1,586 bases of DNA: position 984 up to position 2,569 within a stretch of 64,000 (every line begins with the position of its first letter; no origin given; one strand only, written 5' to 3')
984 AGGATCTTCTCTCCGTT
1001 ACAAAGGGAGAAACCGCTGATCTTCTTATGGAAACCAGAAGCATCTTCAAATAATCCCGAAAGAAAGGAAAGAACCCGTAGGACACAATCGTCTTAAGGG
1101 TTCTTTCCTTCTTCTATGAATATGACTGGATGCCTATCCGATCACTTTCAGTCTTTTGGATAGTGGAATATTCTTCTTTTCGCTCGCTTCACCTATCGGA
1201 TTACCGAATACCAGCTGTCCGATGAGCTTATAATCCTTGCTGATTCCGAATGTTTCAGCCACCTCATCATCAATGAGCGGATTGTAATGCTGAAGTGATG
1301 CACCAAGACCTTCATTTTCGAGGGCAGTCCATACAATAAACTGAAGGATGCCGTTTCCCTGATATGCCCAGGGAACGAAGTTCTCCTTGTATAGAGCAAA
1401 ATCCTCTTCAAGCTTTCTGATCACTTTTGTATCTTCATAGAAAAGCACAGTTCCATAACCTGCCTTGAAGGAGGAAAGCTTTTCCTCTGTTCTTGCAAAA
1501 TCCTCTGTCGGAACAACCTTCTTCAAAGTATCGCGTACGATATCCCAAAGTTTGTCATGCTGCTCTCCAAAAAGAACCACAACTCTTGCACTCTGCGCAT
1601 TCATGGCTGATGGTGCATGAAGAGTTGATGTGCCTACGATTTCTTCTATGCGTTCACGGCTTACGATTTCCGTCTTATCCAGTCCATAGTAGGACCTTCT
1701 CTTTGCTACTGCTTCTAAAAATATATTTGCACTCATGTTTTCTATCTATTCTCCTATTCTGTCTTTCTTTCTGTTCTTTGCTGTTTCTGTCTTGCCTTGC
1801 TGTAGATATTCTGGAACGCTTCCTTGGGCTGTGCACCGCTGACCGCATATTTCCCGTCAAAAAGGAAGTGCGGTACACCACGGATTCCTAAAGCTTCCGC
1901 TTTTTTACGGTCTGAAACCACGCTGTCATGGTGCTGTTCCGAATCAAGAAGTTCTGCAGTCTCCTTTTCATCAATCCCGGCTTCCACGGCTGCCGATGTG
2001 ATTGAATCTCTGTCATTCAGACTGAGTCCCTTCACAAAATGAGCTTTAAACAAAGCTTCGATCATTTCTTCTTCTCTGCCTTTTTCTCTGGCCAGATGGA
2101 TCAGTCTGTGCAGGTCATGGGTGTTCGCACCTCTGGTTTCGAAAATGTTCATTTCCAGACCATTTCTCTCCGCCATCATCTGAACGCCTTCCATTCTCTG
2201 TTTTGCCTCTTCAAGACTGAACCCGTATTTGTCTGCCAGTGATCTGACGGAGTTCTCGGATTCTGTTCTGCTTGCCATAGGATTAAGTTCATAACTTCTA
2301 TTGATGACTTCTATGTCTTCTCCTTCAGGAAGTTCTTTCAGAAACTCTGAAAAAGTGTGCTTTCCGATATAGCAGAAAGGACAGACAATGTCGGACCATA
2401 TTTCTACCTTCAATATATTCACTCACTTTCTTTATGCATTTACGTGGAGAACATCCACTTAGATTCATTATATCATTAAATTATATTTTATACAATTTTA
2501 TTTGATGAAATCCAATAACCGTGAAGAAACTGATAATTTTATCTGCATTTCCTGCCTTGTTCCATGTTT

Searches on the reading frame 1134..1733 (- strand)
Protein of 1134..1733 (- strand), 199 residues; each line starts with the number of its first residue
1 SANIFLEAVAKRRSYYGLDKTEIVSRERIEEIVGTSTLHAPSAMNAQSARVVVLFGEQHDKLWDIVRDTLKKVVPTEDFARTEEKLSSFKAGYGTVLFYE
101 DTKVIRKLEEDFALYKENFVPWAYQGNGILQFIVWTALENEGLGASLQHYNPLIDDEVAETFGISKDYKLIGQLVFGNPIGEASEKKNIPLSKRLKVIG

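Call 9: search_protein_families(library=pfam, proteins=[window:1134-1733:-], max_evalue=0.001)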
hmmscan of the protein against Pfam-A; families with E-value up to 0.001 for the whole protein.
window:1134-1733:- (199 aa): 1 family
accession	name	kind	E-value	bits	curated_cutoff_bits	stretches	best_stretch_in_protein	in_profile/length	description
PF00881.29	Nitroreductase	-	2.3e-21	77.1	23.5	1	9-177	1-166/167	Nitroreductase family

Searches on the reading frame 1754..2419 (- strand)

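Call 9: search_protein_families(library=pfam, proteins=[window:1754-2419:-], max_evalue=0.001)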
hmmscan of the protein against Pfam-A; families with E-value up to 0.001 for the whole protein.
window:1754-2419:- (221 aa): 2 families
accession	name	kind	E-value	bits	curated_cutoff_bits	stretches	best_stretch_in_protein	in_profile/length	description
PF01323.26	DSBA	-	4.7e-36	124.8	25.6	1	5-206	2-190/191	DSBA-like thioredoxin domain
PF13462.12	Thioredoxin_4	-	5e-06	27.2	23.2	1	5-203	17-160/165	Thioredoxin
